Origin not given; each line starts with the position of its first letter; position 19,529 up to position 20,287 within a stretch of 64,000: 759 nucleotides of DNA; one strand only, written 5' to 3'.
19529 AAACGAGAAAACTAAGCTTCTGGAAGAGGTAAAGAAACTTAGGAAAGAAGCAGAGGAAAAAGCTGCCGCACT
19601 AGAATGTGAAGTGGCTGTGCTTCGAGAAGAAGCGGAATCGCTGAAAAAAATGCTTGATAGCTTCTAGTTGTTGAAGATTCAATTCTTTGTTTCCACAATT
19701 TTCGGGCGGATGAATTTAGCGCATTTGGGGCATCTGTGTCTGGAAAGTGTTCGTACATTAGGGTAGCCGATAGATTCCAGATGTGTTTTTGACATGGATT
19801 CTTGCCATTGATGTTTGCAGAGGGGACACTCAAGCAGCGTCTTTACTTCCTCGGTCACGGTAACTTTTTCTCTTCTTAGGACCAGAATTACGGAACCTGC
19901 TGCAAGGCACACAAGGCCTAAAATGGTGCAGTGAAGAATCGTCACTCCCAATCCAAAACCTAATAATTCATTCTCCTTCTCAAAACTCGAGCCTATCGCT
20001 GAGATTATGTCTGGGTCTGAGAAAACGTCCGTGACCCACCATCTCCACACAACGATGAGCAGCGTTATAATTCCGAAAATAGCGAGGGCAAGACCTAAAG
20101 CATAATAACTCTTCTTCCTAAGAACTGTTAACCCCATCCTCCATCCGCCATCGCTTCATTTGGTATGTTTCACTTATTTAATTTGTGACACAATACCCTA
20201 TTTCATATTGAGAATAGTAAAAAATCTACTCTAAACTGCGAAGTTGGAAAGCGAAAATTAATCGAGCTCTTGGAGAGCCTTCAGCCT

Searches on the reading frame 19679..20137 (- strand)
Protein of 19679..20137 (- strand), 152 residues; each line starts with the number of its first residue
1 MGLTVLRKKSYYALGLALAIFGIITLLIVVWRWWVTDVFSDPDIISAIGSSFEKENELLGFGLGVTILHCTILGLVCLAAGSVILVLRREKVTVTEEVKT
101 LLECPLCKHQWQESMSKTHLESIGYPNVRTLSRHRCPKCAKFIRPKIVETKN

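Call 16: search_protein_families(library=pfam, proteins=[window:19679-20137:-], max_evalue=0.001)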
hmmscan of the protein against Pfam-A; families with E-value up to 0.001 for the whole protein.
window:19679-20137:- (152 aa): 1 family
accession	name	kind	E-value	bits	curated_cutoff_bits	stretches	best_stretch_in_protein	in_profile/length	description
PF14311.12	DUF4379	-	0.00039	21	24.5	0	90-141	16-55/56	Probable Treble clef zinc finger domain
